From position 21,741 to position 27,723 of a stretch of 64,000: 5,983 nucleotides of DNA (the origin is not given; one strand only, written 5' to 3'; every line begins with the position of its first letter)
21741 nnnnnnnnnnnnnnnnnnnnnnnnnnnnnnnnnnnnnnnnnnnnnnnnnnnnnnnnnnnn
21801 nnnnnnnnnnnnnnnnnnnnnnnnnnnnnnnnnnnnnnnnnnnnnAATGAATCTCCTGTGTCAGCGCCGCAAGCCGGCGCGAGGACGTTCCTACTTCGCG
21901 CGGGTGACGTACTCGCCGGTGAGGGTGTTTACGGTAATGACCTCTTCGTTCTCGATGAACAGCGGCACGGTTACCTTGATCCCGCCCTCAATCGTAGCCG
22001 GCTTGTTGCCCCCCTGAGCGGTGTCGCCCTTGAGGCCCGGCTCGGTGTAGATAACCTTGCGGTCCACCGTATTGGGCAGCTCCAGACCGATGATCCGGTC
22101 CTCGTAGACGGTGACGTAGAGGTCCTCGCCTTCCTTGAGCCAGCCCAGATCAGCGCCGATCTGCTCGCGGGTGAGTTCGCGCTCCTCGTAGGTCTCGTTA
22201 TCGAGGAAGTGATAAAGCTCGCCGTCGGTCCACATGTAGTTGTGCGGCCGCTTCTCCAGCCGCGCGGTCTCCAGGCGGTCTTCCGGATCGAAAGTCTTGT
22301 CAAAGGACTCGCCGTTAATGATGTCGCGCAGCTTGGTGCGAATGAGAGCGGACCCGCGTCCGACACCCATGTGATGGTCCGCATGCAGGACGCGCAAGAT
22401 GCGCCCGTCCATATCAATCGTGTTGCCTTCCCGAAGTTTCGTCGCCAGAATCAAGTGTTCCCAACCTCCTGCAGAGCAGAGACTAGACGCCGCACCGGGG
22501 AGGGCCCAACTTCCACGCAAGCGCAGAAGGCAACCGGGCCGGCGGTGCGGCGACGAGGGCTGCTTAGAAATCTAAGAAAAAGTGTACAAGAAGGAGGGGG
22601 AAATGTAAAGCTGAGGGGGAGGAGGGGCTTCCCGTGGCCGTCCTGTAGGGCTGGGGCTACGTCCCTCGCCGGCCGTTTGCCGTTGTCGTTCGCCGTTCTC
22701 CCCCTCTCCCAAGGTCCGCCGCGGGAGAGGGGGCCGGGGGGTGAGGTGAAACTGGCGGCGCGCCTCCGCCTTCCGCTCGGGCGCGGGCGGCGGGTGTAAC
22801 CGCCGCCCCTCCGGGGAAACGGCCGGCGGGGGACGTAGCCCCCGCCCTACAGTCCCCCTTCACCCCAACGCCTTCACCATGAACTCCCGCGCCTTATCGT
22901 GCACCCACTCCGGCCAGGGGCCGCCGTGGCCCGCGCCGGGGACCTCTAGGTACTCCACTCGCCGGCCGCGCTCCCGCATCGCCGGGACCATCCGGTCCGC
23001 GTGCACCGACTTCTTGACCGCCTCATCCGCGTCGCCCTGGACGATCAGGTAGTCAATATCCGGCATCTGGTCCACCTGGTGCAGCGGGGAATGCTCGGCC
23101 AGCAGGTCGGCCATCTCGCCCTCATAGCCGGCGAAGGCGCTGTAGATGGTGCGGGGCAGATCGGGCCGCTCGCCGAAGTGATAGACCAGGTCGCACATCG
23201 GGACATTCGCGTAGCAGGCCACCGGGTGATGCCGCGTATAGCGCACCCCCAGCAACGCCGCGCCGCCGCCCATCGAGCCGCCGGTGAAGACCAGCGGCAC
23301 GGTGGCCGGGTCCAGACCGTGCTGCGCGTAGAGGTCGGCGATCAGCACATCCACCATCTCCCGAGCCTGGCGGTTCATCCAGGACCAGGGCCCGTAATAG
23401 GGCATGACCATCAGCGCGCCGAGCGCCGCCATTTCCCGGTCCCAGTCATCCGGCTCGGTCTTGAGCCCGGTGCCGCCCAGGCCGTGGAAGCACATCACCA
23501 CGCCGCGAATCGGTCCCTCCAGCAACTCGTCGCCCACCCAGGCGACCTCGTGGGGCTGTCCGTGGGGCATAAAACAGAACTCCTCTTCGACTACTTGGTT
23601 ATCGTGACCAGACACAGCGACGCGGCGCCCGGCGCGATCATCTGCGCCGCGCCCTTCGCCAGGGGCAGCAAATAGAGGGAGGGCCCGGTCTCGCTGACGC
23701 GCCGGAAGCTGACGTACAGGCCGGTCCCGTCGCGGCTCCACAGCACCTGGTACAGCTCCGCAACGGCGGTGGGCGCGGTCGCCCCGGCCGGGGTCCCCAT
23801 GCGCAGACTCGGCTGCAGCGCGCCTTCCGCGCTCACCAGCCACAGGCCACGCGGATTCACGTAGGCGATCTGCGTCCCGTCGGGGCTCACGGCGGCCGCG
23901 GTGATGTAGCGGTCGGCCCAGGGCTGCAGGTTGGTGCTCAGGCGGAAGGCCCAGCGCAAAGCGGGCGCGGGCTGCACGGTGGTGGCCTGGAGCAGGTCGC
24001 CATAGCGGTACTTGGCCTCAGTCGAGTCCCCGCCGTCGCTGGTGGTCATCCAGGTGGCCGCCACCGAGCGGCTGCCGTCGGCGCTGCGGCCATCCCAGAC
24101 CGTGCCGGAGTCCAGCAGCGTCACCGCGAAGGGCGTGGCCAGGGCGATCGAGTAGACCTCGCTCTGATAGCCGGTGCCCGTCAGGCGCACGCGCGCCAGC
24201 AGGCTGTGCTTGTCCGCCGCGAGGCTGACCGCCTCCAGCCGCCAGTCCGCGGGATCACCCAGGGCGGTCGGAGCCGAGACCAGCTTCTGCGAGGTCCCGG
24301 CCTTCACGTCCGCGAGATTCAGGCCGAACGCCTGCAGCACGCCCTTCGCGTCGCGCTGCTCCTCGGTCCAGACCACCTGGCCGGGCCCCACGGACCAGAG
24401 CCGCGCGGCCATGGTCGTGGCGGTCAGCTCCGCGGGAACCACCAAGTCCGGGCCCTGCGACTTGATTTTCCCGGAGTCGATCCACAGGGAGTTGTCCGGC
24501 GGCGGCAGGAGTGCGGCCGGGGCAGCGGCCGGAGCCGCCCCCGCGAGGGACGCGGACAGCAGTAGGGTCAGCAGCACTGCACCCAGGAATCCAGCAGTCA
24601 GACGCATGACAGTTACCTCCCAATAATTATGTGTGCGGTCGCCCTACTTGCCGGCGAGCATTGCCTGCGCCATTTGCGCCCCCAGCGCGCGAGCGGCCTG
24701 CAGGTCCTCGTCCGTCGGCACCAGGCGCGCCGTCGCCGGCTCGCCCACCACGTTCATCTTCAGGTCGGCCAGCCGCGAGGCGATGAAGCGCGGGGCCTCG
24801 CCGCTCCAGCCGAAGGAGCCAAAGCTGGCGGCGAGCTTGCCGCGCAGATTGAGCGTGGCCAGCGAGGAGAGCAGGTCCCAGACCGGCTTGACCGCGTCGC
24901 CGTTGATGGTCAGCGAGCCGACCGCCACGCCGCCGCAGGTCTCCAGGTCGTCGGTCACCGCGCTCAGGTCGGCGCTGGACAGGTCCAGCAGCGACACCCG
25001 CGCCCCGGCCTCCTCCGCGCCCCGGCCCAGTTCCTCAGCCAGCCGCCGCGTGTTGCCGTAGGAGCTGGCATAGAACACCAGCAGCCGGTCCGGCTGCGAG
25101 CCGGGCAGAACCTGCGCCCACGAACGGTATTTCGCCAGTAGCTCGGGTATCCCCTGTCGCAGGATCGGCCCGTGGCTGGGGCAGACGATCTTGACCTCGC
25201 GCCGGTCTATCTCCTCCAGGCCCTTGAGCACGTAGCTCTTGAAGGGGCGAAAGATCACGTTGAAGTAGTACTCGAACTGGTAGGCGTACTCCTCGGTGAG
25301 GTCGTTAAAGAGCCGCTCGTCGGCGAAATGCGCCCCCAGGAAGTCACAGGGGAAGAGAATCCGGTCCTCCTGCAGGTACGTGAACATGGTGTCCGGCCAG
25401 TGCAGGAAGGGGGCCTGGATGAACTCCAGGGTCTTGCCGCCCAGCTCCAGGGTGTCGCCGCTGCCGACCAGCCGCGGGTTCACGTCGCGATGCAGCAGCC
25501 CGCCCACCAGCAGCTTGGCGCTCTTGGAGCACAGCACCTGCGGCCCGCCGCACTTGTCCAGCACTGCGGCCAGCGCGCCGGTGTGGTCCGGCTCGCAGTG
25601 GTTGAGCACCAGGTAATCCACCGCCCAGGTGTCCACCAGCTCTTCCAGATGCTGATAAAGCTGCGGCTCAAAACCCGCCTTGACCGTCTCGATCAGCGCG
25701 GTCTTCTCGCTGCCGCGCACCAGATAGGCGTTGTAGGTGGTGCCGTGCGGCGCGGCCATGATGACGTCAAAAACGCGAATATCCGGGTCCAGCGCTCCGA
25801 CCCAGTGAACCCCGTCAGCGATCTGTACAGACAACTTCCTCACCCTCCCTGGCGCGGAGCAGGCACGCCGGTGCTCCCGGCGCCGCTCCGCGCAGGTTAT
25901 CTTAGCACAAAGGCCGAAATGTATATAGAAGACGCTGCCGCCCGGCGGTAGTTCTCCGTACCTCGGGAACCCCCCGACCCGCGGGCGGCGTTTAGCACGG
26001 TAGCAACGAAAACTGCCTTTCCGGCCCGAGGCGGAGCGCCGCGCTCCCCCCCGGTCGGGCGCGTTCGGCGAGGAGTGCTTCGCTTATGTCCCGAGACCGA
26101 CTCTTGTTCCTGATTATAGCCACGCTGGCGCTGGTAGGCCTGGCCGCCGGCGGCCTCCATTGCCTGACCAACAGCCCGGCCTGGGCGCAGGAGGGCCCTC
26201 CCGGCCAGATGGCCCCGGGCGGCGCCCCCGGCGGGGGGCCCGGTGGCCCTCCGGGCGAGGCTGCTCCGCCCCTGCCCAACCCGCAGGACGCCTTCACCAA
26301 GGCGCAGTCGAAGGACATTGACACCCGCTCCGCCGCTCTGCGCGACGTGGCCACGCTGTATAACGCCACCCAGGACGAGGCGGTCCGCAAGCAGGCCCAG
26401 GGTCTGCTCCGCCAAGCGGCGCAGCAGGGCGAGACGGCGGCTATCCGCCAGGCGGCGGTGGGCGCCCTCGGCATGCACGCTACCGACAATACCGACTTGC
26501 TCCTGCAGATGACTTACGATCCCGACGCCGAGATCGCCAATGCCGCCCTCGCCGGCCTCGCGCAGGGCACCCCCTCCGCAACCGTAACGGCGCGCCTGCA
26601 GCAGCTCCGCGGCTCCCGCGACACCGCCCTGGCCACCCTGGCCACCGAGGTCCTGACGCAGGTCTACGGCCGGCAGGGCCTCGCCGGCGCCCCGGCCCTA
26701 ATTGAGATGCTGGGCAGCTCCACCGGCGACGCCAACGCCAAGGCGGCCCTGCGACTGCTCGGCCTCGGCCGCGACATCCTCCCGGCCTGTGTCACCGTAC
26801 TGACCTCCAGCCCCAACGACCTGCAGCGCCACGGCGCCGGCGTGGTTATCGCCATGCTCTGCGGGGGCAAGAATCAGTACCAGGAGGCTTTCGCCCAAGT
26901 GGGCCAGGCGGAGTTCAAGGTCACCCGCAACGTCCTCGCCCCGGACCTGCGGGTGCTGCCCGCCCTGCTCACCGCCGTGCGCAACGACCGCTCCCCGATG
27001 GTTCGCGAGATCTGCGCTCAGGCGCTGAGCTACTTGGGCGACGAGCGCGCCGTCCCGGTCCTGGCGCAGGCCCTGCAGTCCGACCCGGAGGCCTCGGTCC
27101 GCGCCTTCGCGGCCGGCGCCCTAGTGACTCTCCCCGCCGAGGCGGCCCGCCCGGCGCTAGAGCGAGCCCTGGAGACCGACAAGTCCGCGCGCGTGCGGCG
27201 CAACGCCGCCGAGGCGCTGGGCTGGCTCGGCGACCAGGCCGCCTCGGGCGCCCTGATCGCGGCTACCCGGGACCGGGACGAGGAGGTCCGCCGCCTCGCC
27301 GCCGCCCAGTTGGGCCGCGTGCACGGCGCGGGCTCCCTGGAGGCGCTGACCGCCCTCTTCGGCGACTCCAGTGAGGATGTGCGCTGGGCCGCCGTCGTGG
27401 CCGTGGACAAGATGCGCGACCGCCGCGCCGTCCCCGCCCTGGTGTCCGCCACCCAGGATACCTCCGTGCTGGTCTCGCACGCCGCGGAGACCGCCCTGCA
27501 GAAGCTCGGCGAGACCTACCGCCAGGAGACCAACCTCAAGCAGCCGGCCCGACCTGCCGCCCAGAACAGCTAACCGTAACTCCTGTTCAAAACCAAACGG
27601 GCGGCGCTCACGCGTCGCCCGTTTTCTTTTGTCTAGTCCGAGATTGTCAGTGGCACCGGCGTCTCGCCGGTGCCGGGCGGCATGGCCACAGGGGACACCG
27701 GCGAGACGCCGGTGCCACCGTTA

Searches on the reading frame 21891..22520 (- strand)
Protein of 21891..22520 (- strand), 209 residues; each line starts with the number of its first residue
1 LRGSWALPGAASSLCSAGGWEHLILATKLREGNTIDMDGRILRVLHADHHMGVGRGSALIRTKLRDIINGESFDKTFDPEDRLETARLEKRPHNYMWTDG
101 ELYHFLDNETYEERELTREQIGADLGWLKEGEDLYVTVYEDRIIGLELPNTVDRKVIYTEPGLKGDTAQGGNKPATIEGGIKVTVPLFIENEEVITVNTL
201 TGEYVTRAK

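Call 3: search_protein_families(library=pfam, proteins=[window:21891-22520:-], max_evalue=0.01)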
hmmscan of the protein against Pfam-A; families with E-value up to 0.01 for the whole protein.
window:21891-22520:- (209 aa): 3 families
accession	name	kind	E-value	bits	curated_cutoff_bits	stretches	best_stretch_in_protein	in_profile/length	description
PF09285.17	Elong-fact-P_C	-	1.3e-22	79.7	25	1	152-207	1-56/56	Elongation factor P, C-terminal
PF08207.18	EFP_N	-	9.1e-16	58.1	23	1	26-82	2-57/58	Elongation factor P (EF-P) KOW-like domain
PF01132.26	EFP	-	1.3e-15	57.5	27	1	91-144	1-54/54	Elongation factor P (EF-P) OB domain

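Call 4: search_protein_families(library=ncbifam, proteins=[window:21891-22520:-], max_evalue=0.01)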
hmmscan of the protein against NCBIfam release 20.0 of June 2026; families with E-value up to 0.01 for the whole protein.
window:21891-22520:- (209 aa): 6 families
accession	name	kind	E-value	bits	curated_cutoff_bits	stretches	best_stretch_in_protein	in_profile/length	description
NF001810.0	PRK00529.1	subfamily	3.4e-62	209.4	161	1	25-209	4-187/187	elongation factor P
TIGR00038.1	efp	equivalog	6.5e-60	202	185.8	1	26-208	3-184/184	elongation factor P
NF003392.1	PRK04542.1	equivalog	2.2e-39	135.3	216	1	26-208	3-187/187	elongation factor P-like protein EfpL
TIGR02178.1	yeiP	equivalog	2.6e-35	122.2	264.05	1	26-208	2-186/186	elongation factor P-like protein YeiP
NF011175.0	PRK14578.1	equivalog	2.4e-29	102.1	301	1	28-208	6-187/187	elongation factor P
NF009090.0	PRK12426.1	equivalog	1.6e-27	96.4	226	1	24-207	2-184/185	elongation factor P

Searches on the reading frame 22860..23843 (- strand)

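Call 23: search_protein_families(library=pfam, proteins=[window:22860-23843:-], max_evalue=0.001)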
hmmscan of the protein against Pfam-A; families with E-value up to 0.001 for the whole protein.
window:22860-23843:- (327 aa): 1 family
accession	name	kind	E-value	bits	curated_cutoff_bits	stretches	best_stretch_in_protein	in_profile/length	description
PF00326.27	Peptidase_S9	-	4.7e-07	29.9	22.6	1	184-311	66-192/213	Prolyl oligopeptidase family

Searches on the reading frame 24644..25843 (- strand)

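Call 23: search_protein_families(library=pfam, proteins=[window:24644-25843:-], max_evalue=0.001)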
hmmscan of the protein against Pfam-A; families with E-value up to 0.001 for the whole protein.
window:24644-25843:- (399 aa): 3 families
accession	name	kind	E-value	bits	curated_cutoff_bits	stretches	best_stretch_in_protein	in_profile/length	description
PF19583.5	ODP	-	2.9e-21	76.7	27.2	1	37-225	3-194/194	ODP family beta lactamase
PF00258.30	Flavodoxin_1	-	3.5e-15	56.8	25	1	256-385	1-140/143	Flavodoxin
PF00753.33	Lactamase_B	-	2.3e-10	41.2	22.7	1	38-179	7-161/196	Metallo-beta-lactamase superfamily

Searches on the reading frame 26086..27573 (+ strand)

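Call 50: search_protein_families(library=pfam, proteins=[window:26086-27573:+], max_evalue=0.00001)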
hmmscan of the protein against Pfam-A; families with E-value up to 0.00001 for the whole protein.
window:26086-27573:+ (495 aa): 4 families
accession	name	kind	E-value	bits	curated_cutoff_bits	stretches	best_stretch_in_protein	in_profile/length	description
PF13646.12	HEAT_2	-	7.9e-34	116.2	27.7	3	323-392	1-69/88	HEAT repeats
PF02985.28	HEAT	-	1.6e-21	74.8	23.5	0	290-317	1-27/31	HEAT repeat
PF03130.22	HEAT_PBS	-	1.7e-14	53.1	20.9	0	306-331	1-26/27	PBS lyase HEAT-like repeat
PF13513.12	HEAT_EZ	-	1.3e-10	42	27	0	289-317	28-55/55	HEAT-like repeat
